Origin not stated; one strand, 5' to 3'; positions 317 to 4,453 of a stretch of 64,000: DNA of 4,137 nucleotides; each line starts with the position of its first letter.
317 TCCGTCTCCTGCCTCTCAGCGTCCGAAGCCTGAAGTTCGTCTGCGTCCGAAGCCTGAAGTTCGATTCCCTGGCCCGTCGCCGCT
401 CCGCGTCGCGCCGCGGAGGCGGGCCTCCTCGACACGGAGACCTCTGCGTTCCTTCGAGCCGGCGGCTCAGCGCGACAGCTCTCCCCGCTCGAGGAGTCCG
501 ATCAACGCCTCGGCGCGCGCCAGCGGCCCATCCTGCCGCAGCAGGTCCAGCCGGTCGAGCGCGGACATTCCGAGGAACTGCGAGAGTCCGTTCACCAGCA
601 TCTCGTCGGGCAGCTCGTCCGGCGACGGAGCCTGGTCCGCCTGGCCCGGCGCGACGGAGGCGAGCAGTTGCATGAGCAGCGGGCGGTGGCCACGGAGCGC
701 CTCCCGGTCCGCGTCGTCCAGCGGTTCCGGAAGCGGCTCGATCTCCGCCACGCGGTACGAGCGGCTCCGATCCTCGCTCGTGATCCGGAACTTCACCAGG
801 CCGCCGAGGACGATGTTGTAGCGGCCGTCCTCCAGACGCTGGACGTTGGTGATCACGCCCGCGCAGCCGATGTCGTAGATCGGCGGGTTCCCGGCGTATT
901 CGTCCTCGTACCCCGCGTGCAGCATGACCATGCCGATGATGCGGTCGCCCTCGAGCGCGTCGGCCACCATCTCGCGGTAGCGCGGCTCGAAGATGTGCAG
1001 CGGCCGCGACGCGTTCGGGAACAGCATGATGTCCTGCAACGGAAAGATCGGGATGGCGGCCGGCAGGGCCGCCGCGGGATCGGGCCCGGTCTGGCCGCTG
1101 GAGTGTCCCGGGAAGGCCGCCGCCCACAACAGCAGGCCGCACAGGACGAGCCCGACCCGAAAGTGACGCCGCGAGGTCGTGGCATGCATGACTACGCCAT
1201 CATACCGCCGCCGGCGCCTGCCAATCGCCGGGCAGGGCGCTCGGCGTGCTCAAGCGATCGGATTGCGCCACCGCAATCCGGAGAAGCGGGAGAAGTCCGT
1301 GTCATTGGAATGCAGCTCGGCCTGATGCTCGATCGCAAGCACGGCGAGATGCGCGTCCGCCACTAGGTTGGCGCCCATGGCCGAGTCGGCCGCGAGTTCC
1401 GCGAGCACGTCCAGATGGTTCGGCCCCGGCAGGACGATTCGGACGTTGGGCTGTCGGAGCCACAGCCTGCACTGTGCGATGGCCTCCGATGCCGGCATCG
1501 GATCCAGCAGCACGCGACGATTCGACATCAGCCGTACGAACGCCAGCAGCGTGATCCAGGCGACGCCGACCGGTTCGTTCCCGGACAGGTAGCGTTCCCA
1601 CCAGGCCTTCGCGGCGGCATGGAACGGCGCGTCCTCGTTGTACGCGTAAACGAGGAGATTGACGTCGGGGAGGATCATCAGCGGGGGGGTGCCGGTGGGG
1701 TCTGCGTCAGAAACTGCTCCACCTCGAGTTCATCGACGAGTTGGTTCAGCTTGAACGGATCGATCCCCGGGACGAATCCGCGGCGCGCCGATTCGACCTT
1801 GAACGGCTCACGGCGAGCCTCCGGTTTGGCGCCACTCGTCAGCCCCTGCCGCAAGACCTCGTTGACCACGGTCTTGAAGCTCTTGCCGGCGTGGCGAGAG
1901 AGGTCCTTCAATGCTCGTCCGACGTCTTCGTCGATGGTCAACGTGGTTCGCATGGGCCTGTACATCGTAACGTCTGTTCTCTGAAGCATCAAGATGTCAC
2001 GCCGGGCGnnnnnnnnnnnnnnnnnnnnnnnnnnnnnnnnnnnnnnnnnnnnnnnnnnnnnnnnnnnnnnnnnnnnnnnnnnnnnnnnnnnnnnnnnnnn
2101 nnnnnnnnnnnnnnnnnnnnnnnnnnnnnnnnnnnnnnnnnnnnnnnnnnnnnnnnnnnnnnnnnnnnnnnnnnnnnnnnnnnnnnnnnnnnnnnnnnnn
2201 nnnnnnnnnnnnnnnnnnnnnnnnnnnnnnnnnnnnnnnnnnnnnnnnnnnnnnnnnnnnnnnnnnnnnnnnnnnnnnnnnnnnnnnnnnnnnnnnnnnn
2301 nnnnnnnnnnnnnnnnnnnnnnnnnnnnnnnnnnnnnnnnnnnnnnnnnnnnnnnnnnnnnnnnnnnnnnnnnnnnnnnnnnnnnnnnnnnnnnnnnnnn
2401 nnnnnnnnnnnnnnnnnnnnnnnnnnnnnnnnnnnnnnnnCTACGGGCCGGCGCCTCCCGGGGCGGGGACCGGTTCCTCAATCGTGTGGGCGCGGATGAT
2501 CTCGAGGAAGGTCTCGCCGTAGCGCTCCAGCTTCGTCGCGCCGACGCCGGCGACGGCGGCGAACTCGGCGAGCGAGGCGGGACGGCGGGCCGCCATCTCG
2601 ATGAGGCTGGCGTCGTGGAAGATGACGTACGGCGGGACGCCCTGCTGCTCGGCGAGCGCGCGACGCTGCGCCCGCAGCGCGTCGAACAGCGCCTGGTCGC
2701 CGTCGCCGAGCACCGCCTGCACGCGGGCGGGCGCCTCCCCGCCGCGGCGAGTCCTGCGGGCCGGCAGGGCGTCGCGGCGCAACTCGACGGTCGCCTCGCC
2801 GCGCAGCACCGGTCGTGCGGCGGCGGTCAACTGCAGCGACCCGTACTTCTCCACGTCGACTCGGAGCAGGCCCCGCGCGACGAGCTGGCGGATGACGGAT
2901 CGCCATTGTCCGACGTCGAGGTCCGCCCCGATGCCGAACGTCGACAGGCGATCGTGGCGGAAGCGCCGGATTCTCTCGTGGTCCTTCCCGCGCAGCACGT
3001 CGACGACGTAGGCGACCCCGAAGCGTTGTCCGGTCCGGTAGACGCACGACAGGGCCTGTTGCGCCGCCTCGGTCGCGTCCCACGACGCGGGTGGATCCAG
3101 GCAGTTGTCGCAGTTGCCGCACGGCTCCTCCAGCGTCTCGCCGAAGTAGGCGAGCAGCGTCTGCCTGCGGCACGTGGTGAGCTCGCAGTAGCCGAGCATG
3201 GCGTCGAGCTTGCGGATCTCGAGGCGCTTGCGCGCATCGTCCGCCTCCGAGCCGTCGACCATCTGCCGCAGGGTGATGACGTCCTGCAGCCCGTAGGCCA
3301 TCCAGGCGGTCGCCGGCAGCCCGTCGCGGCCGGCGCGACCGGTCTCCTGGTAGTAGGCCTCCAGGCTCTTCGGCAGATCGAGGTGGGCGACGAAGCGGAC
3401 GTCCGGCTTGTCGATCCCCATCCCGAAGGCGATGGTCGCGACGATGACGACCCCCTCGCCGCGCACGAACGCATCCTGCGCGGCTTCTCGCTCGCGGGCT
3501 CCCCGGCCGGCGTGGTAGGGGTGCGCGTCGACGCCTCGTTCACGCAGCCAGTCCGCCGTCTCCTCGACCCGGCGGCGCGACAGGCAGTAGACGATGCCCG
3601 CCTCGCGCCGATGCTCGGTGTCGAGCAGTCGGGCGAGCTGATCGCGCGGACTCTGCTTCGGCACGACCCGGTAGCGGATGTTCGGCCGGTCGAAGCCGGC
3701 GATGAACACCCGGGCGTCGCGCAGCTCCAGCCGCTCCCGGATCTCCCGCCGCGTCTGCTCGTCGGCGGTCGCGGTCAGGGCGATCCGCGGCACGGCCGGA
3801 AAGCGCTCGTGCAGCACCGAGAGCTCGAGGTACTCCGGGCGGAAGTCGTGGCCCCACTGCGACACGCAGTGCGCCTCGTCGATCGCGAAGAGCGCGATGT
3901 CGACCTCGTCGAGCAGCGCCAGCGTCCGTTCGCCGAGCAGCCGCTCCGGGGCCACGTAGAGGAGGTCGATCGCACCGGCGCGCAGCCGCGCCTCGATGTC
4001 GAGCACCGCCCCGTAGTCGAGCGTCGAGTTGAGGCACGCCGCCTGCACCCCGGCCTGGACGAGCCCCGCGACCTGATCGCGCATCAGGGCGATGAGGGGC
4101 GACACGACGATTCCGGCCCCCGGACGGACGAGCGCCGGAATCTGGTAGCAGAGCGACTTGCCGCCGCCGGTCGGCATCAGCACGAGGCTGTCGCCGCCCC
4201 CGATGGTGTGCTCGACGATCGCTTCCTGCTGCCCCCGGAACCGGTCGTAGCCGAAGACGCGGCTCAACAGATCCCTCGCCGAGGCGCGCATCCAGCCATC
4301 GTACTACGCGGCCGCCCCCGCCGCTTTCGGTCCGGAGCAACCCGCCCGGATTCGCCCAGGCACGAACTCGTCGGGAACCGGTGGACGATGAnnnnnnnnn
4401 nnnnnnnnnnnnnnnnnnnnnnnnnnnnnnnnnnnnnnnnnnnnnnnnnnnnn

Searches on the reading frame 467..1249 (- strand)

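Call 85: search_protein_families(library=pfam, proteins=[window:467-1249:-], max_evalue=0.00001)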
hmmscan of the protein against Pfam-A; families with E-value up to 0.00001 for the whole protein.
window:467-1249:- (260 aa): 1 family
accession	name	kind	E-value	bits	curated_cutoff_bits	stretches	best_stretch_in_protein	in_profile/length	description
PF02190.22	LON_substr_bdg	-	1.3e-31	110.5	28.7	1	66-255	2-200/200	ATP-dependent protease La (LON) substrate-binding domain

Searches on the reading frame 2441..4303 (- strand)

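Call 85: search_protein_families(library=pfam, proteins=[window:2441-4303:-], max_evalue=0.00001)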
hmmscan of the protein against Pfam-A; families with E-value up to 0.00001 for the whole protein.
window:2441-4303:- (620 aa): 5 families
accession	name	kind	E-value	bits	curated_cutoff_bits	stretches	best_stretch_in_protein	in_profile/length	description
PF09382.16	RQC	-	7.8e-43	145.4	23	1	404-513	1-110/114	RQC domain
PF16124.10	RecQ_Zn_bind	-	1.6e-23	83.6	25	1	340-402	2-66/66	RecQ zinc-binding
PF00570.28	HRDC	-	8e-23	80.6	23.8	1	537-603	2-68/68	HRDC domain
PF00271.37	Helicase_C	-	4.6e-20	72.3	23.5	1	221-328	4-110/110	Helicase conserved C-terminal domain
PF00270.35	DEAD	-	4.9e-20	72.4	26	1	25-184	3-163/167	DEAD/DEAH box helicase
